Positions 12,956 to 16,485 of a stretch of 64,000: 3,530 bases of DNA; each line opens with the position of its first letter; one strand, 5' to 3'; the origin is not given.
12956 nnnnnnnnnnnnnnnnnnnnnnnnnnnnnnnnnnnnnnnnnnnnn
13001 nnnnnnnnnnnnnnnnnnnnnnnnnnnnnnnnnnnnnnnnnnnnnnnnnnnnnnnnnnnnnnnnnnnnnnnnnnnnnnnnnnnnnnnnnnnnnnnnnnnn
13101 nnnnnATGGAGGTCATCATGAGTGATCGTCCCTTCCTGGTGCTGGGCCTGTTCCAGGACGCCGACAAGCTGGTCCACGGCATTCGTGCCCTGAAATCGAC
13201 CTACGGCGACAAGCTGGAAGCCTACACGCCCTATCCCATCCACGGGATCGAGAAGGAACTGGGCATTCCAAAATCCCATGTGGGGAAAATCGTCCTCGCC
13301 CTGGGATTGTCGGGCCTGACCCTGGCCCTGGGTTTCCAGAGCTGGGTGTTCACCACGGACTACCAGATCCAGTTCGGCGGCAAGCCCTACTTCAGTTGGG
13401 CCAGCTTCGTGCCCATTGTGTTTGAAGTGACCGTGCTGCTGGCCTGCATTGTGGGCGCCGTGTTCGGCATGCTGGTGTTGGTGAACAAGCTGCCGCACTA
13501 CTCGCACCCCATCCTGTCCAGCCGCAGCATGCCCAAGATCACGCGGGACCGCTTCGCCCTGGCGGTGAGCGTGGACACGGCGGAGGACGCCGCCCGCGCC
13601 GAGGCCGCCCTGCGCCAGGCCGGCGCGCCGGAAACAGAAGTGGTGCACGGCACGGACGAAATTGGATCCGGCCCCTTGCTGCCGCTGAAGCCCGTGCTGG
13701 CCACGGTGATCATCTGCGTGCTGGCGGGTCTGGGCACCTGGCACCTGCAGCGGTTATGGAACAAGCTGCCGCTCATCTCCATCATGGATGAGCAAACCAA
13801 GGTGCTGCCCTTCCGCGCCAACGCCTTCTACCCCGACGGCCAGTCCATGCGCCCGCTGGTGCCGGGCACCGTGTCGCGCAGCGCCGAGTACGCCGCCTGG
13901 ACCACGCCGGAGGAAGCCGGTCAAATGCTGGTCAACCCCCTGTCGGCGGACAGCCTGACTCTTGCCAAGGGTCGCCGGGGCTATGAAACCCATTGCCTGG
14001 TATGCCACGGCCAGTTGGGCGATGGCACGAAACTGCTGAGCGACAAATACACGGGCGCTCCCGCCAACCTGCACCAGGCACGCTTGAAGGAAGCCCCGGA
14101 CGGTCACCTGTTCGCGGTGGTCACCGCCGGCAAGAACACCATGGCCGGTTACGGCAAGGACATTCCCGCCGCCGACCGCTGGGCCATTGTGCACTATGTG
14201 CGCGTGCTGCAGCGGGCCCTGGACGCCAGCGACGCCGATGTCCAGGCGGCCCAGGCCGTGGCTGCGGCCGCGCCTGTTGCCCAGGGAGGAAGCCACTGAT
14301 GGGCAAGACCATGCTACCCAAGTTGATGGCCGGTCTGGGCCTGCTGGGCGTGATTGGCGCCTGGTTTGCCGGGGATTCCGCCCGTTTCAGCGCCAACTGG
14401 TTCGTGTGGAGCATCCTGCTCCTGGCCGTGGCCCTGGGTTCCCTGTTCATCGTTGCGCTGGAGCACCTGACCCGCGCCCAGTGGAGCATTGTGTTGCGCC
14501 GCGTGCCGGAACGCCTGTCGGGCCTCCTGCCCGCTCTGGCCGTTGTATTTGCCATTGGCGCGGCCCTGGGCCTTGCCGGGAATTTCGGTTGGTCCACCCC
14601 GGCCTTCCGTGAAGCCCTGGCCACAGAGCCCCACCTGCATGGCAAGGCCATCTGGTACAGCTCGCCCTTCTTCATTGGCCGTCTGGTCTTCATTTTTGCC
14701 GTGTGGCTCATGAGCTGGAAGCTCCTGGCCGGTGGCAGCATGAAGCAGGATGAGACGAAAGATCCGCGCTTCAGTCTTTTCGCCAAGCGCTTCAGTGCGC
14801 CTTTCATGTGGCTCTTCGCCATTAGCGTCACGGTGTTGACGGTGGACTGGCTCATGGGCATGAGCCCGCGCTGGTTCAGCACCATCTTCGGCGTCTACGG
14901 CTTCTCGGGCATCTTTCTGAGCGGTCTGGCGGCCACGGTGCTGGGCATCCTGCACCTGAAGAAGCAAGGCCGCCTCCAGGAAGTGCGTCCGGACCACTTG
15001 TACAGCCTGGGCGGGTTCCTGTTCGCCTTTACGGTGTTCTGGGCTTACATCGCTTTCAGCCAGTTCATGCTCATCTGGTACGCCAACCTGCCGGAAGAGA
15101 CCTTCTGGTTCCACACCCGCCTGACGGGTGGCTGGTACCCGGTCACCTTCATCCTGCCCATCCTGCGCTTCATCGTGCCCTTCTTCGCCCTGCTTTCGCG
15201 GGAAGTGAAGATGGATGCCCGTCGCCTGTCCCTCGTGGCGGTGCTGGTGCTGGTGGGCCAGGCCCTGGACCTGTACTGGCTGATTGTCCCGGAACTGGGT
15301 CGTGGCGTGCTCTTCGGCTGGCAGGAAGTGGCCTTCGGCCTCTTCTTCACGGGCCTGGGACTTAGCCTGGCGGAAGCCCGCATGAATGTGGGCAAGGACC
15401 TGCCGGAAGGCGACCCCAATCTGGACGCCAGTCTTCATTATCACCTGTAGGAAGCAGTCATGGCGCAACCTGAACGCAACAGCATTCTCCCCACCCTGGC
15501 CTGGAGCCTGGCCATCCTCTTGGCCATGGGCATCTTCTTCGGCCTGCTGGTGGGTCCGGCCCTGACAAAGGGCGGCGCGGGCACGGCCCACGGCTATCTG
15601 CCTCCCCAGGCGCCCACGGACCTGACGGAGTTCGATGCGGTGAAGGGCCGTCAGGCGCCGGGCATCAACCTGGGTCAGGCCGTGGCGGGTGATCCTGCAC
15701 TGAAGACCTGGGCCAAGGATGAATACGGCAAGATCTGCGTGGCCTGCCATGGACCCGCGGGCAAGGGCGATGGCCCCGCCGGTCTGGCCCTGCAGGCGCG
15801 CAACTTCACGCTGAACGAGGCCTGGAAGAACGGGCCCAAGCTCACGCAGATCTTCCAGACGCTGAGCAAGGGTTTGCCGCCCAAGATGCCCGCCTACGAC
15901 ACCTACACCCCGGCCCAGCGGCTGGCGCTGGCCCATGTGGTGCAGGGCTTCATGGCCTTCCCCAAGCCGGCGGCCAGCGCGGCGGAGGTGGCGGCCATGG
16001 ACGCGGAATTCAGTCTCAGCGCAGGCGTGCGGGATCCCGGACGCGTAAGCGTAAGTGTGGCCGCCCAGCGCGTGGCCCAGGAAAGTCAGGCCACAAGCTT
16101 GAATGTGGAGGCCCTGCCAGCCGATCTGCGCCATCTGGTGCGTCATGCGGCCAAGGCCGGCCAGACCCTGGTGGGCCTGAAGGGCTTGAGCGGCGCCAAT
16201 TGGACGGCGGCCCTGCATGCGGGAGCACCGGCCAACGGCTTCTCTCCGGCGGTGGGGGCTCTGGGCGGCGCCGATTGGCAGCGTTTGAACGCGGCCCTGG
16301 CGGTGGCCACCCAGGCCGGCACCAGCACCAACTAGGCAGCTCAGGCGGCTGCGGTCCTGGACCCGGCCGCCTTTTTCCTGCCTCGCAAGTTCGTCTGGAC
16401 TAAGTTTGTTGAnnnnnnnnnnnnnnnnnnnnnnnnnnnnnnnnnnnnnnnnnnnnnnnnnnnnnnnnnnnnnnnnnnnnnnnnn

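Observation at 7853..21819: Integrated ACIII-caa3 respiratory supercluster with fused ActD-ActE and a non-canonical oxidase gene order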

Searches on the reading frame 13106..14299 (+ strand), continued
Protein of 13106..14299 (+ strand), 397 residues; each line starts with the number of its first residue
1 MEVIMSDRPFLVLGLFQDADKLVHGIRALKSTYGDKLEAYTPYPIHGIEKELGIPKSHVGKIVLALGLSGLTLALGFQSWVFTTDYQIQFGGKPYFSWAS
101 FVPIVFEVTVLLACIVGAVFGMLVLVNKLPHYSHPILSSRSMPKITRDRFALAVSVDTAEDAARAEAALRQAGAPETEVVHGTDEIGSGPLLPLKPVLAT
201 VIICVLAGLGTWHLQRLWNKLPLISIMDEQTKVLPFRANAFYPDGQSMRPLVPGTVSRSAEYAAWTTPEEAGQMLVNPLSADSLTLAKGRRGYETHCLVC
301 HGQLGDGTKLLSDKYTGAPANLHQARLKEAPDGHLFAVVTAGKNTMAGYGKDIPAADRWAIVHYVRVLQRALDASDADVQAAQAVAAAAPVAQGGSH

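Call 36: find_encoding_contigs(protein=P0009, flank=10000, max_places=2)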
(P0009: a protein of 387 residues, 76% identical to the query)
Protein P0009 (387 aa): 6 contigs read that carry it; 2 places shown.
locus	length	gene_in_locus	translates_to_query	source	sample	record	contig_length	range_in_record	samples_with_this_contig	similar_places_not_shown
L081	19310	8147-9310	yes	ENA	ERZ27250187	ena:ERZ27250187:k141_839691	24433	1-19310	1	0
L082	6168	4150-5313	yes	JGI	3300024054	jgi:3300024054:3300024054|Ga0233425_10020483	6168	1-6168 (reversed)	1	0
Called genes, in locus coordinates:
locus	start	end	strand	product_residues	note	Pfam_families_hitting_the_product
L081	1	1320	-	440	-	?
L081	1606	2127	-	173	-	PF09537:DUF2383 (faint), PF13668:Ferritin_2 (faint), PF02915:Rubrerythrin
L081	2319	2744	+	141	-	-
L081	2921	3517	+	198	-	PF02085:Cytochrom_CIII (faint), PF14522:Cytochrome_C7, PF14537:Cytochrom_c3_2 (weak)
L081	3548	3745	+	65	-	-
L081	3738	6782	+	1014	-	PF01568:Molydop_binding, PF12838:Fer4_7 (weak), PF13247:Fer4_11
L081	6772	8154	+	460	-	PF03916:NrfD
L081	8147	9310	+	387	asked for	PF11821:ActD, PF00034:Cytochrom_C (weak), PF13442:Cytochrome_CBB3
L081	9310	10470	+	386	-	-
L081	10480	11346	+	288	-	PF13442:Cytochrome_CBB3 (weak)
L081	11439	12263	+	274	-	PF02630:SCO1-SenC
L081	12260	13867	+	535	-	PF00115:COX1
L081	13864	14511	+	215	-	PF00510:COX3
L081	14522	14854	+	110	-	PF03626:COX4_pro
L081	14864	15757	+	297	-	PF02790:COX2_TM, PF13473:Cupredoxin_1 (faint), PF00116:COX2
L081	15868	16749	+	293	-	PF01040:UbiA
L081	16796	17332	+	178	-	-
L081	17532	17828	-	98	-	PF00076:RRM_1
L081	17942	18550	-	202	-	PF01195:Pept_tRNA_hydro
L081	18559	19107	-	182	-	PF01386:Ribosomal_L25p, PF14693:Ribosomal_TL5_C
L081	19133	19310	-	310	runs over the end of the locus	PF13793:Pribosyltran_N, PF00156:Pribosyltran, PF14572:Pribosyl_synth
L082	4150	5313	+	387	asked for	PF11821:ActD, PF00034:Cytochrom_C (weak), PF13442:Cytochrome_CBB3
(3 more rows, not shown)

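Call 37: find_encoding_contigs(protein=P0011, flank=10000, max_places=2)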
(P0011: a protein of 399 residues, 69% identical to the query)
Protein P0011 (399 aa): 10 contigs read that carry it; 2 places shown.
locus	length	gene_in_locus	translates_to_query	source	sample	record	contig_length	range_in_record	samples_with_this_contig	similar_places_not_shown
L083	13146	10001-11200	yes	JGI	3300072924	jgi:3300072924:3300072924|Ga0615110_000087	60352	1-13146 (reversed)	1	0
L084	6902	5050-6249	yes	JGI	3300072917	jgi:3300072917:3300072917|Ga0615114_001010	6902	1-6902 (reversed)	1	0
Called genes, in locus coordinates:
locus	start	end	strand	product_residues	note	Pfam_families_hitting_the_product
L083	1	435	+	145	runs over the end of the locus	PF09862:DUF2089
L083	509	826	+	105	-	-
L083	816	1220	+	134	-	PF22746:SHOCT-like_DUF2089-C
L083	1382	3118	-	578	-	PF23657:DUF7151, PF22113:Mtrc-MtrF_II-IV_dom (faint), PF13435:Cytochrome_C554 (weak), PF14522:Cytochrome_C7 (faint), PF14537:Cytochrom_c3_2 (faint), PF13435:Cytochrome_C554 (weak)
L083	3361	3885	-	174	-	PF09537:DUF2383 (faint), PF13668:Ferritin_2 (faint), PF02915:Rubrerythrin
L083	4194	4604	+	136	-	-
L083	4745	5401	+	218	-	PF02085:Cytochrom_CIII (faint), PF14522:Cytochrome_C7, PF14537:Cytochrom_c3_2 (weak)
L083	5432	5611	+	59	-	-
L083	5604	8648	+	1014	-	PF01568:Molydop_binding (weak), PF12838:Fer4_7 (weak), PF13187:Fer4_9 (faint), PF13237:Fer4_10 (faint), PF13247:Fer4_11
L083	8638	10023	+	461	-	PF03916:NrfD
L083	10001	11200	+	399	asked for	PF11821:ActD, PF00034:Cytochrom_C (weak), PF13442:Cytochrome_CBB3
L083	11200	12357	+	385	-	-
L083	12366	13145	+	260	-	?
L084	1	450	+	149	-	?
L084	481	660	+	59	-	-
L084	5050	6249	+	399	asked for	PF11821:ActD, PF00034:Cytochrom_C (weak), PF13442:Cytochrome_CBB3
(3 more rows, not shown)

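Call 38: find_encoding_contigs(protein=P0013, flank=10000, max_places=2)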
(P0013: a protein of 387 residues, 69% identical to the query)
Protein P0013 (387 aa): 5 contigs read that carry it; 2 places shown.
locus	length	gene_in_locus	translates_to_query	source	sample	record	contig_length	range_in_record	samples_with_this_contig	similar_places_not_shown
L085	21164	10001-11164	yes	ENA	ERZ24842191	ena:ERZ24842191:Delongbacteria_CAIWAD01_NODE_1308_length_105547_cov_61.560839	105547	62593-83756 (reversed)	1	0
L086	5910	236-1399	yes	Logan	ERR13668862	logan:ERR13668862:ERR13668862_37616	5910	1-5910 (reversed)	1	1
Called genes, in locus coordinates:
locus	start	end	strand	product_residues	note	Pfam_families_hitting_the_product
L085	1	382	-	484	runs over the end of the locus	PF01391:Collagen (weak), PF14522:Cytochrome_C7 (faint), PF13435:Cytochrome_C554 (faint), PF14537:Cytochrom_c3_2 (faint), PF22113:Mtrc-MtrF_II-IV_dom (weak)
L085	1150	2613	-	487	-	PF01391:Collagen (weak), PF09699:Paired_CXXCH_1 (faint), PF13435:Cytochrome_C554 (faint), PF14522:Cytochrome_C7 (faint), PF14537:Cytochrom_c3_2 (faint)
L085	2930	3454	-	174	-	PF09537:DUF2383 (faint), PF02915:Rubrerythrin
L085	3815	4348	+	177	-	-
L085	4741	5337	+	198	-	PF02085:Cytochrom_CIII (faint), PF14522:Cytochrome_C7 (weak), PF14537:Cytochrom_c3_2 (weak)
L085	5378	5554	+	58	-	-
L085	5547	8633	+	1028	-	PF01568:Molydop_binding (weak), PF12838:Fer4_7 (weak), PF13183:Fer4_8 (faint), PF13237:Fer4_10 (faint), PF13247:Fer4_11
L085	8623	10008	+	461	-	PF03916:NrfD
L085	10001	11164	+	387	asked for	PF11821:ActD, PF13442:Cytochrome_CBB3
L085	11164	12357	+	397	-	-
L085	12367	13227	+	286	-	PF13442:Cytochrome_CBB3 (weak)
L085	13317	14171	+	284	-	PF02630:SCO1-SenC (weak)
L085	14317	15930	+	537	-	PF00115:COX1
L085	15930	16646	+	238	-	PF00510:COX3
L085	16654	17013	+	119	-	PF03626:COX4_pro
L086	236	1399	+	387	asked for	PF11821:ActD, PF13442:Cytochrome_CBB3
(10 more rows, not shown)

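Call 63: predict_structure(alignment_id=A3)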
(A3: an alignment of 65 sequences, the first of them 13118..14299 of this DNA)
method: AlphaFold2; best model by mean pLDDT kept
length: 393 residues; sequences in the alignment: 65
mean_pLDDT: 83.5   pTM: 0.48
mean pLDDT of the five models: 83.5, 82.8, 79.5, 79.1, 77.6
residues with pLDDT >= 90: 175; 70-90: 150; 50-70: 59; < 50: 9
segments of 3 or more residues with pLDDT < 50: 388-393
pLDDT, mean of each block of 10 residues (from residue 1): 84 97 96 91 91 85 88 79 56 70 82 74 62 92 95 95 98 90 65 88 88 63 69 81 76 64 93 94 97 92 86 85 95 93 86 97 90 85 59 38
secondary structure, 60 per line:
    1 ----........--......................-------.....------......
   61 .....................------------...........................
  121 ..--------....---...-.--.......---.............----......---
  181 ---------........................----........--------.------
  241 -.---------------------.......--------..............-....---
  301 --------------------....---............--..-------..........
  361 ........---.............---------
elements in order: E5-12 H15-32 E33-36 H44-48 H55-81 H94-122 H131-134 E145-151 H155-167 E172-177 H190-213 H218-225 H264-270 H279-292 H294-297 H321-324 H328-337 H351-368 H372-384

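Call 65: fold_search(model_id=the predicted structure, library=pdb)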
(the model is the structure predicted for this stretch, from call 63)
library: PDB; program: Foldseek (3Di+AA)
matches with E <= 10: 122; with E <= 0.001: 11
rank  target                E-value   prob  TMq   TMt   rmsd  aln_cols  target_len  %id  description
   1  8k9e_D                2.2e-09  1.00  0.33  0.64   4.8       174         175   29  Cryo-EM structure of the photosynthetic alternative complex III from Chloroflexus aurantiacus at 3.3 angstrom (released 2024-03-06)
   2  6lod_D                2.6e-09  1.00  0.35  0.70   4.0       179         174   27  Cryo-EM structure of the air-oxidized photosynthetic alternative complex III from Roseiflexus castenholzii (released 2020-11-04)
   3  6f0k_E                7.5e-09  1.00  0.27  0.55   7.3       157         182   41  Alternative complex III (released 2018-05-09)
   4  8k9e_E                1.0e-08  1.00  0.26  0.58   7.8       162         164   35  Cryo-EM structure of the photosynthetic alternative complex III from Chloroflexus aurantiacus at 3.3 angstrom (released 2024-03-06)
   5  6btm_D                4.3e-08  1.00  0.32  0.62   5.1       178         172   25  Structure of Alternative Complex III from Flavobacterium johnsoniae (Wild Type) (released 2018-05-09)
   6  6lod_E                2.8e-07  1.00  0.25  0.60   7.5       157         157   31  Cryo-EM structure of the air-oxidized photosynthetic alternative complex III from Roseiflexus castenholzii (released 2020-11-04)
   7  6f0k_D                4.9e-06  1.00  0.33  0.65   4.7       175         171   30  Alternative complex III (released 2018-05-09)
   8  9vr0_MODEL_1_A        5.5e-05  1.00  0.26  0.81   2.6       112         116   26  NMR solution structure of termini-truncated oxidized cytochrome c552 from Thioalkalivibrio paradoxus (released 2025-07-30)
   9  6btm_E                6.1e-05  1.00  0.26  0.59   6.4       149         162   26  Structure of Alternative Complex III from Flavobacterium johnsoniae (Wild Type) (released 2018-05-09)
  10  7o9u_MODEL_1_A        3.4e-04  1.00  0.24  0.56   9.5       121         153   26  Solution structure of oxidized cytochrome c552 from Thioalkalivibrio paradoxus (released 2021-05-05)
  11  6h5l_B                6.5e-04  1.00  0.21  0.37   3.0       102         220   24  Kuenenia stuttgartiensis reducing HAO-like protein complex Kustc0457/Kustc0458 (released 2019-04-10)
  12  9krd_D                2.5e-03  1.00  0.19  0.75   3.0        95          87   22  CRYSTAL STRUCTURE OF REDUCED CYTOCHROME C6 FROM SYNECHOCOCCUS ELONGATUS PCC 7942 (released 2025-01-29)
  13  9krr_A                2.5e-03  1.00  0.18  0.73   3.1        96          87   21  CRYSTAL STRUCTURE OF REDUCED CYTOCHROME C6 FROM Synechocystis PCC 6803 (released 2025-01-29)
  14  7o38                  3.0e-03  1.00  0.18  0.76   2.8        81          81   28  cytochrome C kustc0562 from Kuenenia stuttgartiensis (released 2021-10-13)
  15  9krr_B                6.9e-03  1.00  0.18  0.74   3.1        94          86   20  CRYSTAL STRUCTURE OF REDUCED CYTOCHROME C6 FROM Synechocystis PCC 6803 (released 2025-01-29)
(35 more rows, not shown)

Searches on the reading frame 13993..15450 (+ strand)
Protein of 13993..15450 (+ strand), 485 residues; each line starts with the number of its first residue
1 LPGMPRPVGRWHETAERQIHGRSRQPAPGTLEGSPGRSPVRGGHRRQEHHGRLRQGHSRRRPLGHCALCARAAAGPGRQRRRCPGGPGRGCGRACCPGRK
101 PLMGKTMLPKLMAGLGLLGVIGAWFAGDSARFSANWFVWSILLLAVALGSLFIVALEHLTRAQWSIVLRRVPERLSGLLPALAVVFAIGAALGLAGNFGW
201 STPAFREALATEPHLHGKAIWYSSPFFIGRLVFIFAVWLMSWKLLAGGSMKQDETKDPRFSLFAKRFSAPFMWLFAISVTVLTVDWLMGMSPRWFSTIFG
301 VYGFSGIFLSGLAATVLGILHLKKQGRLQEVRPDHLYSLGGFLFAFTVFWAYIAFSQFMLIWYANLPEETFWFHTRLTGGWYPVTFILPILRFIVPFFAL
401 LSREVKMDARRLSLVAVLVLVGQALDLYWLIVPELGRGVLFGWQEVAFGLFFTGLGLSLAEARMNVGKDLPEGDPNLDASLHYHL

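Call 3: search_protein_families(library=pfam, proteins=[window:13993-15450:+], max_evalue=0.01)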
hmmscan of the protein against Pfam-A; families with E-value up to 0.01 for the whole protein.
window:13993-15450:+ (485 aa): 0 families

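Call 5: search_protein_families(library=ncbifam, proteins=[window:13993-15450:+], max_evalue=0.01)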
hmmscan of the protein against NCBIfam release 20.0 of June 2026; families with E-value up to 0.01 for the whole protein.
window:13993-15450:+ (485 aa): 0 families

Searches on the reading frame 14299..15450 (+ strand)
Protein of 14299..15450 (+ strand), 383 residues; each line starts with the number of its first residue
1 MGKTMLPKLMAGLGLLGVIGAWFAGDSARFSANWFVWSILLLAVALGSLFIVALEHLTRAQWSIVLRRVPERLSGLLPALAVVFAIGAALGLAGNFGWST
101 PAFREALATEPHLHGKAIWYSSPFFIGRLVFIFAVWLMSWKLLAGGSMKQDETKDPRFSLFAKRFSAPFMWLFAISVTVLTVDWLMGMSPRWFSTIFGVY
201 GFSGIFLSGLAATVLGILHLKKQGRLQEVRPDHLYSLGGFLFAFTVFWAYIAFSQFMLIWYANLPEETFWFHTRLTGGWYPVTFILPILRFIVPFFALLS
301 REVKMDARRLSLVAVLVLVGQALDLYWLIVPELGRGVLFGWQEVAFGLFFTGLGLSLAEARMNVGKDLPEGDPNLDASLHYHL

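Call 45: search_solved_structures(query=window:14299-15450:+, max_evalue=0.001)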
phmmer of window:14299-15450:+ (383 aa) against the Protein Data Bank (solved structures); distinct sequences matched with E-value up to 0.001: 5.
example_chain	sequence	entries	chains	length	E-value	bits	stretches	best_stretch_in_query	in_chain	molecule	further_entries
6f0k_F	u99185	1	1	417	5.4e-60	207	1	9-382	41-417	ActF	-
6btm_F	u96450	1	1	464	4.4e-45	157.9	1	35-382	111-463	Alternative Complex III subunit F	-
8k9e_F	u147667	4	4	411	2.7e-36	128.9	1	9-376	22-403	Quinol:cytochrome c oxidoreductase quinone-binding subunit 2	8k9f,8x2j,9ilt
6lod_F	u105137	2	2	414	9.8e-36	127.1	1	9-355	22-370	Uncharacterized protein ActF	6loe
6f0k_C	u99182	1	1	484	3e-06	30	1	178-339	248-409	Polysulphide reductase NrfD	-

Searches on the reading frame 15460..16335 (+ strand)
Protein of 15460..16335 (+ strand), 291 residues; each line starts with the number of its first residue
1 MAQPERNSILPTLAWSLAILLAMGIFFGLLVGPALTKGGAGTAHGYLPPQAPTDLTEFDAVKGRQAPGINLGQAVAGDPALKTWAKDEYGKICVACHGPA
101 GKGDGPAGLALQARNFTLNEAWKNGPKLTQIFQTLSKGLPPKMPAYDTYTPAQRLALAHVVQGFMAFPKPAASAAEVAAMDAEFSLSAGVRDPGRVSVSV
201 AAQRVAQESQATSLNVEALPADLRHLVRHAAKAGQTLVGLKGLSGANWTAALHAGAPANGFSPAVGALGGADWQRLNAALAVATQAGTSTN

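Call 3: search_protein_families(library=pfam, proteins=[window:15460-16335:+], max_evalue=0.01)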
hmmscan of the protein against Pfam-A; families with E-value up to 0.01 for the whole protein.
window:15460-16335:+ (291 aa): 3 families
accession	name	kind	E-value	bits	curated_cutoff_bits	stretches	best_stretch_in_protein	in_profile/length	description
PF13442.11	Cytochrome_CBB3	-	4.7e-06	27.3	27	1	87-158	8-65/68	Cytochrome C oxidase, cbb3-type, subunit III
PF00034.26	Cytochrom_C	-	5.2e-05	24.9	21.3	1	91-159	10-84/90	Cytochrome c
PF14316.11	DUF4381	-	0.0067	17.2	27.2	1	202-276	51-125/145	Domain of unknown function (DUF4381)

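Call 5: search_protein_families(library=ncbifam, proteins=[window:15460-16335:+], max_evalue=0.01)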
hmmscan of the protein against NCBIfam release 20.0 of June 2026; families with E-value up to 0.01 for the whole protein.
window:15460-16335:+ (291 aa): 2 families
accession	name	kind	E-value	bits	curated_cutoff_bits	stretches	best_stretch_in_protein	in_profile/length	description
TIGR00782.1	ccoP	equivalog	4.7e-05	22.8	179.95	1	76-149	197-265/285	cytochrome-c oxidase, cbb3-type subunit III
NF033864.1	cytochrome579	equivalog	0.00084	19.1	280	1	92-140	61-110/179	cytochrome 579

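Call 32: search_solved_structures(query=window:15460-16335:+, max_evalue=0.1)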
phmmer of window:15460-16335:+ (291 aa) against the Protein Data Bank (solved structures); distinct sequences matched with E-value up to 0.1: 8.
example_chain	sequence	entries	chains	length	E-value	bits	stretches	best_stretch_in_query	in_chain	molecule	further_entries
6h5l_B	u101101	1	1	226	3.9e-09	39.7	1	85-165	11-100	Conserved hypothetical cytochrome protein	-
8snh_G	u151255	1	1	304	3e-05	26.9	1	85-155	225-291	Cbb3-type cytochrome c oxidase subunit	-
3mk7_C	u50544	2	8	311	3.5e-05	26.7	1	83-157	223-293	Cytochrome c oxidase, cbb3-type, subunit P | Cbb3-type cytochrome c oxidase subunit CcoP1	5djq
8smr_G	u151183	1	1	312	0.00084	22.2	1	85-151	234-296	Cbb3-type cytochrome c oxidase subunit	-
5mxy_A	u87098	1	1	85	0.002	21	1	89-165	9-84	Cytochrome c-552 Ks_3358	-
5mxz_A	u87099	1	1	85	0.0034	20.2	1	92-165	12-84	Cytochrome c-552 Ks_3358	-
6f0k_E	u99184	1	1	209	0.022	17.6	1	63-166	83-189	Quinol:cytochrome c oxidoreductase monoheme cytochrome subunit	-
6r6n_B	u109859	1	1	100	0.041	16.7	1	91-164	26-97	KustA0088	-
